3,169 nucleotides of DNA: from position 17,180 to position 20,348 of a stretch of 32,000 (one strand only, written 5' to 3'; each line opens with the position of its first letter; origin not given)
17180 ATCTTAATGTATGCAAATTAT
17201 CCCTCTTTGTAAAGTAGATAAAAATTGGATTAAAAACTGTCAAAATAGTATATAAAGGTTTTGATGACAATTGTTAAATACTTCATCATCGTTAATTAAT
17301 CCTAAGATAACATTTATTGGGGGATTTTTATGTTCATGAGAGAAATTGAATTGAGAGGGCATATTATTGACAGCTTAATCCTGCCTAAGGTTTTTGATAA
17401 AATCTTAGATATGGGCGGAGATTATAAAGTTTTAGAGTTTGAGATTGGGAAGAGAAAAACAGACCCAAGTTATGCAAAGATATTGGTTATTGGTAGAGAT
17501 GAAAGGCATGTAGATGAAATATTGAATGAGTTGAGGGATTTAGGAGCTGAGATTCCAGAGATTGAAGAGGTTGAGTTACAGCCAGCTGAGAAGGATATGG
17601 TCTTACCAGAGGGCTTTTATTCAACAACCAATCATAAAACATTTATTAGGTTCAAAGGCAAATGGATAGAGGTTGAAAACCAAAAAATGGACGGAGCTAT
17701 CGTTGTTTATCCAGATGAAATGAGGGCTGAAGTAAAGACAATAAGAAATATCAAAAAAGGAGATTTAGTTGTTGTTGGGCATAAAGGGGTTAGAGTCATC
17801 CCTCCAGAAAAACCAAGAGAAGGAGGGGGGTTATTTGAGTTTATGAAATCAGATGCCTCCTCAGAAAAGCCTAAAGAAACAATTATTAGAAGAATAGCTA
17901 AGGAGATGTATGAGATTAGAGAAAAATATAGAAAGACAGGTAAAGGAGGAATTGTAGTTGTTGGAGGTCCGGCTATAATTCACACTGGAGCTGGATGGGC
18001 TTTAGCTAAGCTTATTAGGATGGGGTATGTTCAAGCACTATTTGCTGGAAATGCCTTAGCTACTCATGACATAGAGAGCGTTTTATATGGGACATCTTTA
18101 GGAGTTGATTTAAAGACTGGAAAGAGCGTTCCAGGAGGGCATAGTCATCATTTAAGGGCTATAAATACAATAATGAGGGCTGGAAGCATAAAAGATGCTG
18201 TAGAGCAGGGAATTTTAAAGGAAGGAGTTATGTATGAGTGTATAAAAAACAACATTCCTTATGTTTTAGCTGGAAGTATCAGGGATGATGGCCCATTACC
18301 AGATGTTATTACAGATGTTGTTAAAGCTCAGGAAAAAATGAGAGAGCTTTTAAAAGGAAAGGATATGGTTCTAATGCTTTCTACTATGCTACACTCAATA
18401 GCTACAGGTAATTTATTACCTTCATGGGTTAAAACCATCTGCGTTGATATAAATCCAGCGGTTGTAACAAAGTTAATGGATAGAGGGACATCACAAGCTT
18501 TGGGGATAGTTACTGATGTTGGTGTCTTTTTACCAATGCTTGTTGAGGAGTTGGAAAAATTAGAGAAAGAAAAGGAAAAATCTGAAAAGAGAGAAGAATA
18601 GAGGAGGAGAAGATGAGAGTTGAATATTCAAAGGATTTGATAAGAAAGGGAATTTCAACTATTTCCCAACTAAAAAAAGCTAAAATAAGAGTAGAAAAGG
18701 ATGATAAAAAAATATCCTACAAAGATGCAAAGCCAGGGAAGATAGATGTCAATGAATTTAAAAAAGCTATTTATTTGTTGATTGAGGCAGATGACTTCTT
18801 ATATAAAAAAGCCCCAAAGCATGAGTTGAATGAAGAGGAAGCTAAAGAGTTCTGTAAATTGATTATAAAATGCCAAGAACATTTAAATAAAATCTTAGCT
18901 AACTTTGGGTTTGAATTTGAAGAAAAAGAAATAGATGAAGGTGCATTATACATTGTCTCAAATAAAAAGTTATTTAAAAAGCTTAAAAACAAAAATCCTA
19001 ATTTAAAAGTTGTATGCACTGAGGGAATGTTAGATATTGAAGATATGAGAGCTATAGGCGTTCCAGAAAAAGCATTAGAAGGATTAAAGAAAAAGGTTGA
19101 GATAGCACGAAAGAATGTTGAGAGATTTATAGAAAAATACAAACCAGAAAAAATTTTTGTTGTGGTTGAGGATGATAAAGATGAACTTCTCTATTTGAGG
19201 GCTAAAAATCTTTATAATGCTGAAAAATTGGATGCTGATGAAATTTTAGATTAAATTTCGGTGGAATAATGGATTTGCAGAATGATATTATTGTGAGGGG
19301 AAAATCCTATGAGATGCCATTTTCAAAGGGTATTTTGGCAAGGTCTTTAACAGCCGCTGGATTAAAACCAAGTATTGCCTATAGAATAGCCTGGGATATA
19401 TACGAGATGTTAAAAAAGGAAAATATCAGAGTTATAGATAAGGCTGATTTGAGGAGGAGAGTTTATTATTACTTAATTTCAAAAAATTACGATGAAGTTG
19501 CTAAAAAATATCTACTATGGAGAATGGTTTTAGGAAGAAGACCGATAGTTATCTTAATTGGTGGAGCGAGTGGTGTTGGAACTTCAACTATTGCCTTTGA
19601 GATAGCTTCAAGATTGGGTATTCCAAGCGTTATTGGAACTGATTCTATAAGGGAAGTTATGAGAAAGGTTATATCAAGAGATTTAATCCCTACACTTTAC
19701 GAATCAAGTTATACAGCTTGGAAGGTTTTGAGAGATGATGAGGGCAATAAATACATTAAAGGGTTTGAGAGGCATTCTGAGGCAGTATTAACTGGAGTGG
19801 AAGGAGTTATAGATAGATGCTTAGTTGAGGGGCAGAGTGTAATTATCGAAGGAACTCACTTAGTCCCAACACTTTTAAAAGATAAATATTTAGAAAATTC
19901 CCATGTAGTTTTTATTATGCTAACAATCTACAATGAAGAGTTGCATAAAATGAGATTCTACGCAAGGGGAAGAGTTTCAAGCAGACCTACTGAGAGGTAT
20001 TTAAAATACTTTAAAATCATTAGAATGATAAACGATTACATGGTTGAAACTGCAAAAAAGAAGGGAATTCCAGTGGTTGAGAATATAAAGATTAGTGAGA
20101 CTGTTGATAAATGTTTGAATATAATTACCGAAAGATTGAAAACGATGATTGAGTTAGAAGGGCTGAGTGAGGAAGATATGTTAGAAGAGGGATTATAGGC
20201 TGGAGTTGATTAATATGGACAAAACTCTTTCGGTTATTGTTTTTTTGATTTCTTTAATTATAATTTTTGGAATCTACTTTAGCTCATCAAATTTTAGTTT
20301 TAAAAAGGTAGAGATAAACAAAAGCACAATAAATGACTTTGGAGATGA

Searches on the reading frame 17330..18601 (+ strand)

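Call 74: search_protein_families(library=pfam, proteins=[window:17330-18601:+], max_evalue=0.001)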
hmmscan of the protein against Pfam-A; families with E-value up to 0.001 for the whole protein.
window:17330-18601:+ (423 aa): 3 families
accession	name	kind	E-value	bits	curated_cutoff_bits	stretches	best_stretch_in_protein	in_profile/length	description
PF21570.3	ArgZ-like_C_2nd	-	1.6e-110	368.3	27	1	188-404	2-213/213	Arginine dihydrolase ArgZ-like, C-terminal, Rossmann fold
PF04455.17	Saccharop_dh_N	-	6.1e-39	132.9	23.5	1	4-102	2-100/100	LOR/SDH bifunctional enzyme conserved region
PF21571.2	ArgZ-like_C_1st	-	7.2e-33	112.9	27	1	103-186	1-84/84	Arginine dihydrolase ArgZ-like, C-terminal, first region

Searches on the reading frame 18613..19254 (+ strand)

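Call 74: search_protein_families(library=pfam, proteins=[window:18613-19254:+], max_evalue=0.001)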
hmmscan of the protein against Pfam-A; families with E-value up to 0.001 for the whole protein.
window:18613-19254:+ (213 aa): 1 family
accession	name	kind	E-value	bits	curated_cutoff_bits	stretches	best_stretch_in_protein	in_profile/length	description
PF09873.14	DUF2100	-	2.1e-84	283.1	23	1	2-212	1-210/210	Uncharacterized protein conserved in archaea (DUF2100)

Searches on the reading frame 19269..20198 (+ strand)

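Call 74: search_protein_families(library=pfam, proteins=[window:19269-20198:+], max_evalue=0.001)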
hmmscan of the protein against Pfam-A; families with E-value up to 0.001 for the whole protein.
window:19269-20198:+ (309 aa): 3 families
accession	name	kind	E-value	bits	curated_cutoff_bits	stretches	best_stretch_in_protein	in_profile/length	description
PF03477.21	ATP-cone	-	2.8e-11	44.2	25.8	1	8-86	3-84/88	ATP cone domain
PF13238.12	AAA_18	-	6.7e-05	23.8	29.4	1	95-234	1-112/128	AAA domain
PF06414.18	Zeta_toxin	-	0.00097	19.1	22.3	0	90-263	14-172/199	Zeta toxin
